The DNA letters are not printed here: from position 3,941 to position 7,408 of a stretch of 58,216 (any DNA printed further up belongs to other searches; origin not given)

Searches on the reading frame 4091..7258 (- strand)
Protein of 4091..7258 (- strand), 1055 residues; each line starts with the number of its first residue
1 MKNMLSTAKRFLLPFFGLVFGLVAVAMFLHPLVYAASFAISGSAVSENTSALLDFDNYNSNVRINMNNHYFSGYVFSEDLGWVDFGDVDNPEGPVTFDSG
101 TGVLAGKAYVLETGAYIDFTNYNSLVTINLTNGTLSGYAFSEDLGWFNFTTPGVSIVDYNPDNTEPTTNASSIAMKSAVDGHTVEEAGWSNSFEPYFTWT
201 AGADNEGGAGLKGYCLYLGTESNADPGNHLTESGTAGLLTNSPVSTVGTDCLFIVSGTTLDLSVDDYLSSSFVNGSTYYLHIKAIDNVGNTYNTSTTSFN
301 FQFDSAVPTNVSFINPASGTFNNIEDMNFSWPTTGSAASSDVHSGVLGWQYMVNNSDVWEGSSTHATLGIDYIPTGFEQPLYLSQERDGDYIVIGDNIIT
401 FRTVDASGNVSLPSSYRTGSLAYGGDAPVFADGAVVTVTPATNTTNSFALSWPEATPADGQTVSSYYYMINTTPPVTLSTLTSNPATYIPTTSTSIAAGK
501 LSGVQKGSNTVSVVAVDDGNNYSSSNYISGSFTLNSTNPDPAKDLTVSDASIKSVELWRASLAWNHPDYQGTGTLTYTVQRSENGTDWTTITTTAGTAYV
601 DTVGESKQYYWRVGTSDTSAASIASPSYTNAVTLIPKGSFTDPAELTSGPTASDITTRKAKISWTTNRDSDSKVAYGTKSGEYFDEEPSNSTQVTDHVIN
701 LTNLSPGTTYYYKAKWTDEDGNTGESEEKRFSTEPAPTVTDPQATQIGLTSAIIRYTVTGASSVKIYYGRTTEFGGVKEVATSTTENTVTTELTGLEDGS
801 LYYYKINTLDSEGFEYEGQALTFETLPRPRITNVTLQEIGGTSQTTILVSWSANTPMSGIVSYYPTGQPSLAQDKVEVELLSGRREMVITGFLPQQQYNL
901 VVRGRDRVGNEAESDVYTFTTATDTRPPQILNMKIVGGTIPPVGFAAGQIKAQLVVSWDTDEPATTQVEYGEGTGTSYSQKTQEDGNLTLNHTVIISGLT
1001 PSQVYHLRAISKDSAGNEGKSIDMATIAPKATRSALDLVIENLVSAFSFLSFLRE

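Call 3: search_protein_families(library=pfam, proteins=[window:4091-7258:-], max_evalue=0.01)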
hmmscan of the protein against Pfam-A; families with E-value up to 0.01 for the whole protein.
window:4091-7258:- (1055 aa): 5 families
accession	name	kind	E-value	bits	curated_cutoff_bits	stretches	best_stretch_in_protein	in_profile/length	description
PF16656.11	Pur_ac_phosph_N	-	5e-15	56.3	30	2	656-733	11-93/93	Purple acid Phosphatase, N-terminal domain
PF00041.27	fn3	-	4.7e-12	46.4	25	1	833-919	5-83/84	Fibronectin type III domain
PF25059.1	FN3_DSCAM-DSCAML_C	-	1.3e-09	38.7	39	1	987-1029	40-82/89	DSCAM/DSCAML C-terminal Fn3-like domain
PF16655.11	PhoD_N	-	1.7e-06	28.9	30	0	779-809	49-79/90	PhoD-like phosphatase, N-terminal domain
PF25788.1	Ig_Rha78A_N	-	0.0052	17.5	27.4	0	657-733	17-101/105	Rha78A-like, N-terminal immunoglobulin domain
